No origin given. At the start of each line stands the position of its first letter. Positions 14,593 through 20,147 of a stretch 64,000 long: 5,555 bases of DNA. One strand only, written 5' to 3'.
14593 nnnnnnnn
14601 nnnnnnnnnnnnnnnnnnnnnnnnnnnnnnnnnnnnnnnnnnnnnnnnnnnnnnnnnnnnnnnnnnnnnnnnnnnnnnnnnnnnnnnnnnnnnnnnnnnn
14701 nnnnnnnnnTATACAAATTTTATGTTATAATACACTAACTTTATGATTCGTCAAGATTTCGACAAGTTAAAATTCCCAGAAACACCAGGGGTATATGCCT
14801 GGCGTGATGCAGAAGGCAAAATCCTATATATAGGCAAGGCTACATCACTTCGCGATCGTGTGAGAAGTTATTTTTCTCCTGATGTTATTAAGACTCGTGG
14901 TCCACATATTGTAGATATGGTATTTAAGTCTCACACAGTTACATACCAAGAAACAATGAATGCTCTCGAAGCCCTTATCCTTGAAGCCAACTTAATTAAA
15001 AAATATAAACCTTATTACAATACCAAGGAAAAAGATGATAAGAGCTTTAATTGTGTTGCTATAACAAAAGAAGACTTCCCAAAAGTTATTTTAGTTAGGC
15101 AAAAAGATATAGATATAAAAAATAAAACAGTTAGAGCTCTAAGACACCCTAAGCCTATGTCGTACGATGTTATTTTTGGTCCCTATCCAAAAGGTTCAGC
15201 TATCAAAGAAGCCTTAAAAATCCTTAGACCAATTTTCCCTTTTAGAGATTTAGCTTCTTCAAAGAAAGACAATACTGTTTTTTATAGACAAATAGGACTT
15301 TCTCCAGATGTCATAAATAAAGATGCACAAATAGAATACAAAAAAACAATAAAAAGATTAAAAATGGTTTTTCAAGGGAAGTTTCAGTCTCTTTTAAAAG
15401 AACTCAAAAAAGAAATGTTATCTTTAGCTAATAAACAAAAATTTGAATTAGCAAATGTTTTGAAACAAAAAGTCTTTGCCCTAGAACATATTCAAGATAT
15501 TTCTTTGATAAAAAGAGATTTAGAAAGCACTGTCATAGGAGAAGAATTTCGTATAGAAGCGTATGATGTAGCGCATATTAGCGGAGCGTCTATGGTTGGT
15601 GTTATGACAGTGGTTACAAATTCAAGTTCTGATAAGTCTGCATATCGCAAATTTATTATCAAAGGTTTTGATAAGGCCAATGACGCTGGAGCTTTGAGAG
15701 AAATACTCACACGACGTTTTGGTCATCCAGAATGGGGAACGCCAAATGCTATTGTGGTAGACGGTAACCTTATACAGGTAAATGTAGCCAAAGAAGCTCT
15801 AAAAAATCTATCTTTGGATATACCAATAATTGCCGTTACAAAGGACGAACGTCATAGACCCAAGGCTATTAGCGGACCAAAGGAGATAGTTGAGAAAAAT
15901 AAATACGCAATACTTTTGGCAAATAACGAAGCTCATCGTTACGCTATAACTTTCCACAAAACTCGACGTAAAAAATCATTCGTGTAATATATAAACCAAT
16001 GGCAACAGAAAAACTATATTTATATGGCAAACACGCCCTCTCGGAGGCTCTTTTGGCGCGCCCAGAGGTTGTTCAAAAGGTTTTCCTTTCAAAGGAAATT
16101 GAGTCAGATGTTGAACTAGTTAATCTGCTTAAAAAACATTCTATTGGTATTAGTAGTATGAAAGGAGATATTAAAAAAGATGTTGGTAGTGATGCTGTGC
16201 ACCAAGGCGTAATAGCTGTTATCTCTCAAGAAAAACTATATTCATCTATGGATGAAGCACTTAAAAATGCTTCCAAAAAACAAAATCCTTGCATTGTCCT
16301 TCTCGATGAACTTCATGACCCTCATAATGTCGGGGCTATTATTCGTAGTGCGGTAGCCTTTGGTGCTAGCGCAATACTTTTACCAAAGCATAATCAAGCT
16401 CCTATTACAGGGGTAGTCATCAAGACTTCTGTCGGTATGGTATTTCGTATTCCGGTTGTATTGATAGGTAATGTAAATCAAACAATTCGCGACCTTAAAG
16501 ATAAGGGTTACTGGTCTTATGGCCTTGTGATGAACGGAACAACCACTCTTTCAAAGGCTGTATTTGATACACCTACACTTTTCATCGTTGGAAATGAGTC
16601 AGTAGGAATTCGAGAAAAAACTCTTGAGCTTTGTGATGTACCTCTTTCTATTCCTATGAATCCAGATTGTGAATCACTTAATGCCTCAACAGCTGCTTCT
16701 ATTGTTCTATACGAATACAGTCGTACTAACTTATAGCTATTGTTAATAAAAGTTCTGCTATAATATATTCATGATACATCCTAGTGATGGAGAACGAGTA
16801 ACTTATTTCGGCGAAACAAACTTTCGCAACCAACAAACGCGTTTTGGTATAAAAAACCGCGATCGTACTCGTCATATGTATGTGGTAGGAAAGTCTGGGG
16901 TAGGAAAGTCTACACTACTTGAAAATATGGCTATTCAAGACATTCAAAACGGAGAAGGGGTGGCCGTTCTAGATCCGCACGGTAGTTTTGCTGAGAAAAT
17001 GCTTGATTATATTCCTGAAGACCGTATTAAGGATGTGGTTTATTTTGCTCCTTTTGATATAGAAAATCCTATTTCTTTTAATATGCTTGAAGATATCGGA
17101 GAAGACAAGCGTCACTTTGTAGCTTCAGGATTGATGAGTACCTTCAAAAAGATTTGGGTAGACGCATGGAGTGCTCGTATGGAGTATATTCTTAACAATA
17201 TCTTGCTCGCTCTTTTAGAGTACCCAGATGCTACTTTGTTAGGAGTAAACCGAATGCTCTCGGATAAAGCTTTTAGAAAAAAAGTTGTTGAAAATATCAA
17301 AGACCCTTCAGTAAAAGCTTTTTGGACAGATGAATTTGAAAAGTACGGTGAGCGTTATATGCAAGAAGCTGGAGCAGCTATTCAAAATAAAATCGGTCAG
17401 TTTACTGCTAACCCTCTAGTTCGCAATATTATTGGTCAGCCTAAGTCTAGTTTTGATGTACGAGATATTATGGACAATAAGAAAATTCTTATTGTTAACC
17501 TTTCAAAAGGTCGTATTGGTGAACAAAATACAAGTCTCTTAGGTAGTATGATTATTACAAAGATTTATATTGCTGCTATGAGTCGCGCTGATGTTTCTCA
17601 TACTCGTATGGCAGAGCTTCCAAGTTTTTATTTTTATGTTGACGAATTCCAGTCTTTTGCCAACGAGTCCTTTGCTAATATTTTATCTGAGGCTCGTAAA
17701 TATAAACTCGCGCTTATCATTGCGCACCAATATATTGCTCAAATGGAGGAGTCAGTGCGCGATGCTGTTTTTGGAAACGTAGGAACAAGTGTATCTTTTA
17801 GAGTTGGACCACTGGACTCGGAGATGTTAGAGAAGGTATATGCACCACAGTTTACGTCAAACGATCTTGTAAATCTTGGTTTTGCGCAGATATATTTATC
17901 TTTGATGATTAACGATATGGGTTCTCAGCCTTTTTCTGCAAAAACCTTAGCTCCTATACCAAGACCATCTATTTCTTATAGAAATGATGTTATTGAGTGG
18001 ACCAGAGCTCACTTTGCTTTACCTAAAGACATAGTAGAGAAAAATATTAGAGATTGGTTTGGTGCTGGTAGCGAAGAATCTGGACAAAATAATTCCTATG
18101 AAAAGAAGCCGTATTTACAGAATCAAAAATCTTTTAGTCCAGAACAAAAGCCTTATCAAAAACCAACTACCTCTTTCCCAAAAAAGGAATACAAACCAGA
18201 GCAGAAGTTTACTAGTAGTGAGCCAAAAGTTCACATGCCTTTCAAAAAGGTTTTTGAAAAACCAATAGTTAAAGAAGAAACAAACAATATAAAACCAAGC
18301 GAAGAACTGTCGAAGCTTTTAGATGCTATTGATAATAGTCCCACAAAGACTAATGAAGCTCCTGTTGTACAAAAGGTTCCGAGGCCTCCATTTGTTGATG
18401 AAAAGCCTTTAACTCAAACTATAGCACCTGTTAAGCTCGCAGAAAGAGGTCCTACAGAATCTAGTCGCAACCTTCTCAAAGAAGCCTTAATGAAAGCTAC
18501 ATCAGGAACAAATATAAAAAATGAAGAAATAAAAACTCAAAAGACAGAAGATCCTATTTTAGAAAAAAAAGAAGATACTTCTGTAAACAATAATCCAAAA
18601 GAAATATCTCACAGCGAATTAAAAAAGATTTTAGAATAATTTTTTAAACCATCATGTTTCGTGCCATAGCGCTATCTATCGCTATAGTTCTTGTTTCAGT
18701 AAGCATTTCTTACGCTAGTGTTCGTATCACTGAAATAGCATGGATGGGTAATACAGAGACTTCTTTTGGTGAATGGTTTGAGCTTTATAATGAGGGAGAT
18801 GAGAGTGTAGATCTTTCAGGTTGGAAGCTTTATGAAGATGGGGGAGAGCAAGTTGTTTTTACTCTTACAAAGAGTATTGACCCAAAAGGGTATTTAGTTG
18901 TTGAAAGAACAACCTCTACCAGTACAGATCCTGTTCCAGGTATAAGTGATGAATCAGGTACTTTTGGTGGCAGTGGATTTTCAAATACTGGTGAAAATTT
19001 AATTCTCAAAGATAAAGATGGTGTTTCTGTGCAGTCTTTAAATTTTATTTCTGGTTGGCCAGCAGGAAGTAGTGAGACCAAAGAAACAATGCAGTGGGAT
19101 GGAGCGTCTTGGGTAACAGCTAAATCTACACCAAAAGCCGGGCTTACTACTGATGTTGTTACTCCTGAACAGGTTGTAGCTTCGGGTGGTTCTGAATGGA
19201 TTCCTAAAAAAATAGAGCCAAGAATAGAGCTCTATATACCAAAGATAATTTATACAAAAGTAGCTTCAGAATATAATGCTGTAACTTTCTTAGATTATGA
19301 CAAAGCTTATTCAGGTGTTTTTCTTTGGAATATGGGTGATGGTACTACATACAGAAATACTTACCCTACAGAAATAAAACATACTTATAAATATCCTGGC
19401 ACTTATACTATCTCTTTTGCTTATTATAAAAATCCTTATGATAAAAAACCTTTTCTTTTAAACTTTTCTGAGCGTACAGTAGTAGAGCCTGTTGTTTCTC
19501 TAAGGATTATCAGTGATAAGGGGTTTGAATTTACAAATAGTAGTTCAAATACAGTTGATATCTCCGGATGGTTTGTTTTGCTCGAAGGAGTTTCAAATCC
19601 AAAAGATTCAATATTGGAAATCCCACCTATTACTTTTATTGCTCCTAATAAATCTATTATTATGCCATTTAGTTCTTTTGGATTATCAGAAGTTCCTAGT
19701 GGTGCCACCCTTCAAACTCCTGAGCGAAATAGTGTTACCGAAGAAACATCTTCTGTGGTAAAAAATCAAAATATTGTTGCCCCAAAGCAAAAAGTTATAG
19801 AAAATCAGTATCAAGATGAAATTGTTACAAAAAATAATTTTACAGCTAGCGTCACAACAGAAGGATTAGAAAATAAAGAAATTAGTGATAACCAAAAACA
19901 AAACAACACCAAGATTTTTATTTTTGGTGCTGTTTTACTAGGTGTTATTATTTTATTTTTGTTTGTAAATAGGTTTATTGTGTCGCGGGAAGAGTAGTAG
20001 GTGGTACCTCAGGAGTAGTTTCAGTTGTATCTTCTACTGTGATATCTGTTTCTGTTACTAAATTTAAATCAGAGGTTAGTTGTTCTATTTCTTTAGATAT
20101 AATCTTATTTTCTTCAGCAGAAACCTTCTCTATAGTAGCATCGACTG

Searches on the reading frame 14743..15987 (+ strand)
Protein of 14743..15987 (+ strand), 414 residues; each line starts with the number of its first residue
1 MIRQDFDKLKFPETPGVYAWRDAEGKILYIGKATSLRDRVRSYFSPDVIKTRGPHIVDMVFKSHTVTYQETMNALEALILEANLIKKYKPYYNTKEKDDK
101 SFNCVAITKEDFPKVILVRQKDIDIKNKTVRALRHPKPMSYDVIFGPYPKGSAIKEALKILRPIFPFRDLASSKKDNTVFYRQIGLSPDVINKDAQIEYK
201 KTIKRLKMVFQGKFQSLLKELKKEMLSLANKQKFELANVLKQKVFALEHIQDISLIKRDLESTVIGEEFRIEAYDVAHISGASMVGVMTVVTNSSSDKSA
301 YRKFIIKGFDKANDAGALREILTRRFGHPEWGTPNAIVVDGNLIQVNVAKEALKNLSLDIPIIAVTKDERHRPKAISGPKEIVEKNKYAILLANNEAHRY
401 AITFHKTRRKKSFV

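Call 23: search_protein_families(library=pfam, proteins=[window:14743-15987:+], max_evalue=0.0001)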
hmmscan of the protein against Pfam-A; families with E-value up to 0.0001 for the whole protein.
window:14743-15987:+ (414 aa): 3 families
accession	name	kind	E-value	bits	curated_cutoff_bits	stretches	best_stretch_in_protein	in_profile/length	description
PF08459.17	UvrC_RNaseH_dom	-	1.1e-29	103.8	22.3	1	270-402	12-159/159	UvrC RNAse H endonuclease domain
PF01541.30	GIY-YIG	-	1.2e-09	38.8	22.6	1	16-93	3-78/78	GIY-YIG catalytic domain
PF02151.25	UVR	-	6.5e-05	23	21.5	0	216-248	2-34/36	UvrB/uvrC motif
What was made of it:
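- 14743..15987 (+): uvrC, divergent from the UbiA side (context). Pfam GIY-YIG and UvrC_RNaseH_dom (call 23).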

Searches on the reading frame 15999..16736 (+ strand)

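Call 23: search_protein_families(library=pfam, proteins=[window:15999-16736:+], max_evalue=0.0001)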
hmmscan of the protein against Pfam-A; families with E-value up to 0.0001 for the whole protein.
window:15999-16736:+ (245 aa): 2 families
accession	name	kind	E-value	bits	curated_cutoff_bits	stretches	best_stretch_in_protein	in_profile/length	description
PF00588.24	SpoU_methylase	-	6.7e-39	133.7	29.7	1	98-238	2-142/142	SpoU rRNA Methylase family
PF08032.17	SpoU_sub_bind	-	5.7e-11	43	22.8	1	7-78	1-73/76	RNA 2'-O ribose methyltransferase substrate binding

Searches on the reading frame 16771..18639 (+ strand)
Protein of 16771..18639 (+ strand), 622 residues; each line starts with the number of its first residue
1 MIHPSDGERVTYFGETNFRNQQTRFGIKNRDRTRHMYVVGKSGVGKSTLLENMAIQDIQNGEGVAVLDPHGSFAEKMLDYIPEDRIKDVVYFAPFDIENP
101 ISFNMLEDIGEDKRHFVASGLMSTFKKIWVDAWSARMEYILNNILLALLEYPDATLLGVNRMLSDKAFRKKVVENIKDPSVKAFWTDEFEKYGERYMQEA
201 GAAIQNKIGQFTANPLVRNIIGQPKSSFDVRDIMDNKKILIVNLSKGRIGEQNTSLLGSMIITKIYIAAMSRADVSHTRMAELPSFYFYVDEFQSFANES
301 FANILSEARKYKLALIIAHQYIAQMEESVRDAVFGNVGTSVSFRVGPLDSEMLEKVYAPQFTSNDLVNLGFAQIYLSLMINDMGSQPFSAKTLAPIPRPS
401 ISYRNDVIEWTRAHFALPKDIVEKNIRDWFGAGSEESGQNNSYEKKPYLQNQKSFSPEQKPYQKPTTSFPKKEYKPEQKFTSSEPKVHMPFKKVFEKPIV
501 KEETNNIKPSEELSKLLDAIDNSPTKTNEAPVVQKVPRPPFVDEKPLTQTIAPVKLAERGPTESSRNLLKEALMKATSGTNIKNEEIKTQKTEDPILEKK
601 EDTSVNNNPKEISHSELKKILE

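Call 23: search_protein_families(library=pfam, proteins=[window:16771-18639:+], max_evalue=0.0001)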
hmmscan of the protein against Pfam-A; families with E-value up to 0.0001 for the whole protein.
window:16771-18639:+ (622 aa): 4 families
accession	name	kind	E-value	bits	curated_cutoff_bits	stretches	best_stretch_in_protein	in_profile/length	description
PF10412.15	TrwB_AAD_bind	-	2.1e-12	47.1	20.5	1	28-344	10-309/387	Type IV secretion-system coupling protein DNA-binding domain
PF02534.20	T4SS-DNA_transf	-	2.9e-09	36.7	20.1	1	12-328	33-347/468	Type IV secretory system Conjugative DNA transfer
PF01935.23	DUF87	-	8.4e-07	29.7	23.2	1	29-261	19-216/220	Helicase HerA, central domain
PF12696.13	TraG-D_C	-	2.2e-05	24.8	22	1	286-344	2-65/126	TraM recognition site of TraD and TraG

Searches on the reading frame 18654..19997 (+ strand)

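Call 24: search_protein_families(library=pfam, proteins=[window:18654-19997:+], max_evalue=0.0001)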
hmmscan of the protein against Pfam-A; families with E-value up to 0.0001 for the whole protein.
window:18654-19997:+ (447 aa): 3 families
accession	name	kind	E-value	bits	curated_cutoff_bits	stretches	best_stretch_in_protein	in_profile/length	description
PF00932.25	LTD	-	9.4e-19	68.2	34.3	1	19-130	4-106/109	Lamin Tail Domain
PF00801.26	PKD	-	6.9e-06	26.4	23.5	1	222-254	31-62/80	PKD domain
PF18911.6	PKD_4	-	4.3e-05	23.9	27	0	223-254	37-65/85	PKD domain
